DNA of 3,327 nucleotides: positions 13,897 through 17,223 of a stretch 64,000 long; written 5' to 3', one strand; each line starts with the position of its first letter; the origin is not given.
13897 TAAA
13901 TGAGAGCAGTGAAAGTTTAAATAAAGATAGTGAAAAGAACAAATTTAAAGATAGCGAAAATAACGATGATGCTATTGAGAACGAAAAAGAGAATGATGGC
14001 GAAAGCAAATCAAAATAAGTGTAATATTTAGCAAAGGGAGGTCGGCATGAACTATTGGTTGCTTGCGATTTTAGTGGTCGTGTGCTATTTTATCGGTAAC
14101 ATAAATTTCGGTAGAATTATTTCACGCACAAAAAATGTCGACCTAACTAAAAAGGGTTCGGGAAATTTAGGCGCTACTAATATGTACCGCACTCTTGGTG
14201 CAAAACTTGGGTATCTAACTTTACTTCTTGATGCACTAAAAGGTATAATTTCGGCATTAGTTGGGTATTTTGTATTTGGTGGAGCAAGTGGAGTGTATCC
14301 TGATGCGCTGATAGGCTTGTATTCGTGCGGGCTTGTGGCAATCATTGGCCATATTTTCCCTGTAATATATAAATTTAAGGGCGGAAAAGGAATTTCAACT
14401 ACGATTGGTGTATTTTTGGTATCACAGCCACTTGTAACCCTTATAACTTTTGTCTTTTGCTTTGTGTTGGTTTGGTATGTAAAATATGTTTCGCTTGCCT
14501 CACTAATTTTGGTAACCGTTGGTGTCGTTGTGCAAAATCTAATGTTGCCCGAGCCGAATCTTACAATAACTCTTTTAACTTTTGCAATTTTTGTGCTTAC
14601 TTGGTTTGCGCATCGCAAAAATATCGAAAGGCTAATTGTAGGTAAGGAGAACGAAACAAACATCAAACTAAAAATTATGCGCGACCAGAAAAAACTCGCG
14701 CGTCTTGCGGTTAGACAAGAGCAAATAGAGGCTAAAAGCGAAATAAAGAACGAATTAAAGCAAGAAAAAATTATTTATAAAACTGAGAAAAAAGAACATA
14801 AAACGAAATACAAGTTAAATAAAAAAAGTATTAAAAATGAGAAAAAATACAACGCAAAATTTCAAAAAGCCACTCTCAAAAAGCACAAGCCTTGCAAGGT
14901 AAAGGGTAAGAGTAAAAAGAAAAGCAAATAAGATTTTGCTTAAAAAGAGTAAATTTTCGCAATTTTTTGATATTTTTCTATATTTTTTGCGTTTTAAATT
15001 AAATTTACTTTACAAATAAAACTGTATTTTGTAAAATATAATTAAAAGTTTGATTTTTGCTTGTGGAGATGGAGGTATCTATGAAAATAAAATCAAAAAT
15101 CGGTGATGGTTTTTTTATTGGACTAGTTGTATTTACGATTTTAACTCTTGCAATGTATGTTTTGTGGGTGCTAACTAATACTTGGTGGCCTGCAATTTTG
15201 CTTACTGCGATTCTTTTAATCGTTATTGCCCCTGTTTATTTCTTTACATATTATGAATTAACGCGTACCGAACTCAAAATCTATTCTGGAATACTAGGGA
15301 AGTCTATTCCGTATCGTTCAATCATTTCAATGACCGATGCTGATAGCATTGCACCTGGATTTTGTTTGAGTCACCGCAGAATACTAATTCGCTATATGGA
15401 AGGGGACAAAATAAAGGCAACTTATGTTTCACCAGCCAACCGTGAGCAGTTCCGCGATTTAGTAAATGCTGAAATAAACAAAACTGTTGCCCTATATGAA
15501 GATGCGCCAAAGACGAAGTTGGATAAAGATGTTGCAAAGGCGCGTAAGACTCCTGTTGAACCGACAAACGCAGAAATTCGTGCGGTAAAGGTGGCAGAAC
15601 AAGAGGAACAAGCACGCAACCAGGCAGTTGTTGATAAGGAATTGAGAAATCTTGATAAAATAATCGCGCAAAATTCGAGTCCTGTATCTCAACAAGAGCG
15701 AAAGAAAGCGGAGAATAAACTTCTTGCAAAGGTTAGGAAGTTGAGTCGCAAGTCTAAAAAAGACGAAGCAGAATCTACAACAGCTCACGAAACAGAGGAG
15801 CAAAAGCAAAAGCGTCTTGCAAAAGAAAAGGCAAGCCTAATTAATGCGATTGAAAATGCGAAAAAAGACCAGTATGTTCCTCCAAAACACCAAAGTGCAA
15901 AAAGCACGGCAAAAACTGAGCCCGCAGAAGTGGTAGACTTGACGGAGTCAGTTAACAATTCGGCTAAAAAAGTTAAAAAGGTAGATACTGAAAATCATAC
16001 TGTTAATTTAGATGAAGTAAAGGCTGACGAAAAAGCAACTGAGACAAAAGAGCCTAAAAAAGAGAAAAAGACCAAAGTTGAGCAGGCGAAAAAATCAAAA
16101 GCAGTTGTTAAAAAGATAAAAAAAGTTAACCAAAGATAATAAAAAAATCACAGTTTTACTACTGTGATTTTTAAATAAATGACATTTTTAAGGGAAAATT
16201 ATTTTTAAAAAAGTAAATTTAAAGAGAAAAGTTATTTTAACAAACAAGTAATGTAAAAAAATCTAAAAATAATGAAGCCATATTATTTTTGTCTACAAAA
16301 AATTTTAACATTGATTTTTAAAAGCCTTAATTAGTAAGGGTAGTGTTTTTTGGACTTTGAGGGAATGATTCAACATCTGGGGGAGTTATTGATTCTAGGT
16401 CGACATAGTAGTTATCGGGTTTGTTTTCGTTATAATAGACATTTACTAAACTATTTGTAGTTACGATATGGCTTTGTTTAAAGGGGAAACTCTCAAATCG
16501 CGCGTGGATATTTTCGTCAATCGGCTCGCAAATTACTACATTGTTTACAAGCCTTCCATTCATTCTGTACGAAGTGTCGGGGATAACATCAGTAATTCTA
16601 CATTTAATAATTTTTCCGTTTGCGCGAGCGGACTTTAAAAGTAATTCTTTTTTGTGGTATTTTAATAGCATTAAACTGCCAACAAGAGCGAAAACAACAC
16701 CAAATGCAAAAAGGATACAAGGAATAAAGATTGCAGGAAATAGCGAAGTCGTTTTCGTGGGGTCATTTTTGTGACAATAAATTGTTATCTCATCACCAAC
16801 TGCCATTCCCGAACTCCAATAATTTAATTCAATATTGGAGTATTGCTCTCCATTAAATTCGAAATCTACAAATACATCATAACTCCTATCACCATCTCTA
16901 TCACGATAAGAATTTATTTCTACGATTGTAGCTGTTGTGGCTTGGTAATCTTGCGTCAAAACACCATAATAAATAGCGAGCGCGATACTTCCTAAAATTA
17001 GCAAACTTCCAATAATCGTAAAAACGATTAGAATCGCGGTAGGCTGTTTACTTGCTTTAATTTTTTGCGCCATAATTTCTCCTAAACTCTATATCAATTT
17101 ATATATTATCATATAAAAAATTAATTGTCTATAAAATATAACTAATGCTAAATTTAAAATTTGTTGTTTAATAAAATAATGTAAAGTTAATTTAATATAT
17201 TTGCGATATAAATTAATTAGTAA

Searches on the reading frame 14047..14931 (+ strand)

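Call 84: search_protein_families(library=pfam, proteins=[window:14047-14931:+], max_evalue=0.000001)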
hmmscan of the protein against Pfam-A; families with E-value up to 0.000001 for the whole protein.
window:14047-14931:+ (294 aa): 1 family
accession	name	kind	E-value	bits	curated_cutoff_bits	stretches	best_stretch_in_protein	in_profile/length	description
PF02660.20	G3P_acyltransf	-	7.9e-47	159.8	24.1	1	12-196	1-164/164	Glycerol-3-phosphate acyltransferase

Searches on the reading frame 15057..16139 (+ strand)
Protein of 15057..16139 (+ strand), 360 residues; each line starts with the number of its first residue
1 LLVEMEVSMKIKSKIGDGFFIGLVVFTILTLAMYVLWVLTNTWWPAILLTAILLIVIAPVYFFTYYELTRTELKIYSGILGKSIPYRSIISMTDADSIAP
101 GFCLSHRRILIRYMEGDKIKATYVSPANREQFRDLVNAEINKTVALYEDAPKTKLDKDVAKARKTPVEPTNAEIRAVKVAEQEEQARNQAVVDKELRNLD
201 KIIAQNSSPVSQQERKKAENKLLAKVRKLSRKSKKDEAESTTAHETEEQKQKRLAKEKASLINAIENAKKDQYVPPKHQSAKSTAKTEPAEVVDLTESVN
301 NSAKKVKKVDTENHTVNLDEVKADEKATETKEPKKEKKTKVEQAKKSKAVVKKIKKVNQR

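Call 84: search_protein_families(library=pfam, proteins=[window:15057-16139:+], max_evalue=0.000001)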
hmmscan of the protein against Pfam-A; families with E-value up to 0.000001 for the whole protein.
window:15057-16139:+ (360 aa): 1 family
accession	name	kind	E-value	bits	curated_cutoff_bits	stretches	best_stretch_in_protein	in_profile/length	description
PF06713.17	bPH_4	-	1.9e-11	44.3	22.9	1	64-136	1-70/74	Bacterial PH domain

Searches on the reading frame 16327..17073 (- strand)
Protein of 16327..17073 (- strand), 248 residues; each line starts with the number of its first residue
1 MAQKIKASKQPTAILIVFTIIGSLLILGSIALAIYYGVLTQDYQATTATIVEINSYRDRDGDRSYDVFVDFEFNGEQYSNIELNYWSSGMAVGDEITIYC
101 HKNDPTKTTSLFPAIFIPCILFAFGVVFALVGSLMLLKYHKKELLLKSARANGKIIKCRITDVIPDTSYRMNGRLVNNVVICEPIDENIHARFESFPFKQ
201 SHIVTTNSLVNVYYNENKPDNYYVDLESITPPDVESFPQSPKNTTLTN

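Call 84: search_protein_families(library=pfam, proteins=[window:16327-17073:-], max_evalue=0.000001)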
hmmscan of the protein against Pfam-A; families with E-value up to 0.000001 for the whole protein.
window:16327-17073:- (248 aa): 1 family
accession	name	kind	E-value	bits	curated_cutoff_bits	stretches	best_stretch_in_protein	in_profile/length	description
PF12158.14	DUF3592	-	2.3e-08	35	25.3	0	46-107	1-76/84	Domain of unknown function (DUF3592)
